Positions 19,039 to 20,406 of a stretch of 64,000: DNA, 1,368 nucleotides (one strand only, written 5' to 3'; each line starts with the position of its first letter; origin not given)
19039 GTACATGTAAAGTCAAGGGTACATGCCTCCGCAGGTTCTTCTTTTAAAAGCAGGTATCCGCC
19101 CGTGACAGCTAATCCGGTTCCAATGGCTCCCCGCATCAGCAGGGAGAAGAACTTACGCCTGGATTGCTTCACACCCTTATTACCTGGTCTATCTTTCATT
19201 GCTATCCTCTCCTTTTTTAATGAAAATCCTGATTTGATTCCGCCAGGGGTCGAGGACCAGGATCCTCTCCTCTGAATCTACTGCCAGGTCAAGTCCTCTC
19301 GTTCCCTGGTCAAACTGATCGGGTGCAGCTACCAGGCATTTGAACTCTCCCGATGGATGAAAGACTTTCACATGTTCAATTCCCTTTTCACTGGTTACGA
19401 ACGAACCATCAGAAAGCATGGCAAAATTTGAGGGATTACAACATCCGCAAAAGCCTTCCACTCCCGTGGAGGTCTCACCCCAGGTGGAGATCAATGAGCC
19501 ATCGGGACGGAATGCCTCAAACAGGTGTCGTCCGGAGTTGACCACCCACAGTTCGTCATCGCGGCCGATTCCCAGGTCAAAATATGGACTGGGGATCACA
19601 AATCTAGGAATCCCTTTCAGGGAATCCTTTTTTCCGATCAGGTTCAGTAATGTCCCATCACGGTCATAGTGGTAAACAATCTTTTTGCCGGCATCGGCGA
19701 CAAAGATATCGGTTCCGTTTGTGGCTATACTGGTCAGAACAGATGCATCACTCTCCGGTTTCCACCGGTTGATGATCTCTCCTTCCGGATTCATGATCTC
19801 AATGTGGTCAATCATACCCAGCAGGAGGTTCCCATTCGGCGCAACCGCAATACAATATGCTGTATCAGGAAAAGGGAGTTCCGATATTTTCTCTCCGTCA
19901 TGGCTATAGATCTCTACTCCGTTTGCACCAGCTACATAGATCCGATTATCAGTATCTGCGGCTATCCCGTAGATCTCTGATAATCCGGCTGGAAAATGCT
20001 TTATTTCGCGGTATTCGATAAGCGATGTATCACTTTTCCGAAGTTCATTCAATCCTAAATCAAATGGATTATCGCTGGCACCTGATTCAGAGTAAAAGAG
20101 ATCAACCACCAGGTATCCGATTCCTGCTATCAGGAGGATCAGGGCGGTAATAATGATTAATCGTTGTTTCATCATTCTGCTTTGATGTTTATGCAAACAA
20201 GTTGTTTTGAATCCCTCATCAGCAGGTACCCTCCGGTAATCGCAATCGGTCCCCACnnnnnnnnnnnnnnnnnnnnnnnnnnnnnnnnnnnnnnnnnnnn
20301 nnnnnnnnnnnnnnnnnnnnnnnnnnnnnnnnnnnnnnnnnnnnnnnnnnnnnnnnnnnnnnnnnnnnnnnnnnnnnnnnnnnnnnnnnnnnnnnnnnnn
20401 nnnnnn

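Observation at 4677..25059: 14-gene cluster resembling an uncharacterised cytoplasm-to-periplasm redox system built on PQQ-like propellers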

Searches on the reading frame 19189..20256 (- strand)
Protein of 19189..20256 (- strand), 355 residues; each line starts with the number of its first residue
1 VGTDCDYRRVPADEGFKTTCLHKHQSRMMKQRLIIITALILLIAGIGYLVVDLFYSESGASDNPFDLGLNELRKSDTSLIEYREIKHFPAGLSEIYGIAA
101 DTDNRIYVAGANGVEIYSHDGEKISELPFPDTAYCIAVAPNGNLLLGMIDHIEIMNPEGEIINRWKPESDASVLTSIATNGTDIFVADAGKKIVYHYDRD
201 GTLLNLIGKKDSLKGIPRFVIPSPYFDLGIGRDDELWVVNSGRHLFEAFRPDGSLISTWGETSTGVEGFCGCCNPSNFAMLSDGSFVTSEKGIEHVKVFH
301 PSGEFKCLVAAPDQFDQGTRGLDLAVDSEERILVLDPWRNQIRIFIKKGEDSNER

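Call 4: search_protein_families(library=pfam, proteins=[window:19189-20256:-], max_evalue=0.01)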
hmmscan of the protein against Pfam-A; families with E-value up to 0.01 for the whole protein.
window:19189-20256:- (355 aa): 5 families
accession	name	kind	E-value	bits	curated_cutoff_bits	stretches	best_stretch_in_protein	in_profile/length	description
PF01436.27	NHL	-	1.5e-07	31.5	20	0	323-345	6-28/28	NHL repeat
PF08450.18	SGL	-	0.00015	21.9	26.3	0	76-138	167-230/246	SMP-30/Gluconolactonase/LRE-like region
PF06739.17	SBBP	-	0.0023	18.3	20.5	0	94-110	14-30/38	Beta-propeller repeat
PF07494.17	Reg_prop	-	0.004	17.6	20.4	0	94-111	6-23/24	Two component regulator propeller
PF22701.2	Mala_s_1-like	-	0.0053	17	27.5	0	84-146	82-145/195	Mal s 1 allergenic protein-like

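Call 6: search_protein_families(library=ncbifam, proteins=[window:19189-20256:-], max_evalue=0.001)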
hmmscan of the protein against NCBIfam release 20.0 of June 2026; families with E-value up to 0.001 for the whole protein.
window:19189-20256:- (355 aa): 2 families
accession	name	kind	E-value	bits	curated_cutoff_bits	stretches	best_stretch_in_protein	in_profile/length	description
NF035926.1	scyF_NHL_VPEP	equivalog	1.4e-08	34.3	350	1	139-350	65-278/376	scytonemin biosynthesis PEP-CTERM protein ScyF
NF033206.1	ScyE_fam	subfamily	7.3e-05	22.5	80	0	157-205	133-173/333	ScyD/ScyE family protein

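Call 65: predict_structure(alignment_id=A3)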
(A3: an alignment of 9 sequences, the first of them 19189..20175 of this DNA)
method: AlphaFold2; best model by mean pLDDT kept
length: 328 residues; sequences in the alignment: 9
mean_pLDDT: 79.8   pTM: 0.79
mean pLDDT of the five models: 79.8, 78.7, 78.6, 78.5, 78.4
residues with pLDDT >= 90: 160; 70-90: 87; 50-70: 32; < 50: 49
segments of 3 or more residues with pLDDT < 50: 1-45, 326-328
pLDDT, mean of each block of 10 residues (from residue 1): 37 43 35 36 52 91 92 96 96 95 93 95 92 89 84 94 91 91 67 79 90 85 91 61 69 92 81 86 86 88 95 95 60
secondary structure, 60 per line:
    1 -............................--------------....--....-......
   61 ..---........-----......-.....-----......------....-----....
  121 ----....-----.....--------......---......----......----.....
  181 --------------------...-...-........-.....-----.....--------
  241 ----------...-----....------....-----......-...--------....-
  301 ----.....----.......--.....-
elements in order: H2-29 H44-47 E55-62 E66-73 E79-84 E86-90 E96-101 E108-111 E117-120 E125-128 E134-138 E147-152 E156-161 E166-171 E176-180 E201-203 E209-213 E218-222 E228-232 E251-253 E259-262 E269-272 E278-283 E296-299 E305-309 E314-320 H323-327

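Call 68: fold_search(model_id=the predicted structure, library=pdb)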
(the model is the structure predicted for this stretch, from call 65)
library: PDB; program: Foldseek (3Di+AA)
matches with E <= 10: 1771; with E <= 0.001: 1274
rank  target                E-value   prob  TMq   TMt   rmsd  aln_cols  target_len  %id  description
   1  7b2r_A                7.6e-17  1.00  0.69  0.81   3.2       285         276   20  Crystal structure of NHL domain of TRIM2 (released 2021-01-13)
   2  6d69                  1.1e-16  1.00  0.69  0.77   3.7       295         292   19  Crystal Structure of the NHL Repeat Region of D. melanogaster Thin (released 2019-04-24)
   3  6xg7                  2.1e-16  1.00  0.68  0.77   4.4       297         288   18  1.3 A Resolution Structure of the of the NHL Repeat Region of D. melanogaster Thin (released 2020-12-16)
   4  7qrv_A                9.9e-16  1.00  0.69  0.81   3.3       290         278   19  Crystal structure of NHL domain of TRIM2 (full C-terminal) (released 2022-05-04)
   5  7qrv_D                2.6e-15  1.00  0.70  0.81   3.3       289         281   20  Crystal structure of NHL domain of TRIM2 (full C-terminal) (released 2022-05-04)
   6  7b2r_B                2.6e-15  1.00  0.66  0.79   3.8       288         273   20  Crystal structure of NHL domain of TRIM2 (released 2021-01-13)
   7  7qrv_B                3.4e-15  1.00  0.67  0.79   3.5       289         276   18  Crystal structure of NHL domain of TRIM2 (full C-terminal) (released 2022-05-04)
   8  6fq3_A                3.4e-15  1.00  0.66  0.56   3.7       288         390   19  Crystal structure of Danio rerio Lin41 filamin-NHL domains in complex with lin-29A 5'UTR 13mer RNA (released 2018-05-09)
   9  6fpt_B                4.9e-15  1.00  0.65  0.56   3.8       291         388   19  Crystal structure of Danio rerio Lin41 filamin-NHL domains (released 2018-05-09)
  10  4zlr_B                8.0e-15  1.00  0.64  0.74   3.5       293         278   13  Structure of the Brat-NHL domain bound to consensus RNA motif (released 2015-11-11)
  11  6fpt_A                1.0e-14  1.00  0.66  0.56   3.6       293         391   19  Crystal structure of Danio rerio Lin41 filamin-NHL domains (released 2018-05-09)
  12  8j72_B                1.2e-14  1.00  0.67  0.79   3.4       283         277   19  Crystal structure of mammalian Trim71 in complex with lncRNA Trincr1 (released 2024-03-06)
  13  8j72_A                1.2e-14  1.00  0.66  0.77   3.7       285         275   19  Crystal structure of mammalian Trim71 in complex with lncRNA Trincr1 (released 2024-03-06)
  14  7b96_A                1.3e-14  1.00  0.68  0.79   3.2       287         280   20  NHL domain of human TRIM2 (released 2022-01-12)
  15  7qrw                  1.3e-14  1.00  0.65  0.77   3.6       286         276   18  Crystal structure of NHL domain of TRIM3 (released 2022-05-04)
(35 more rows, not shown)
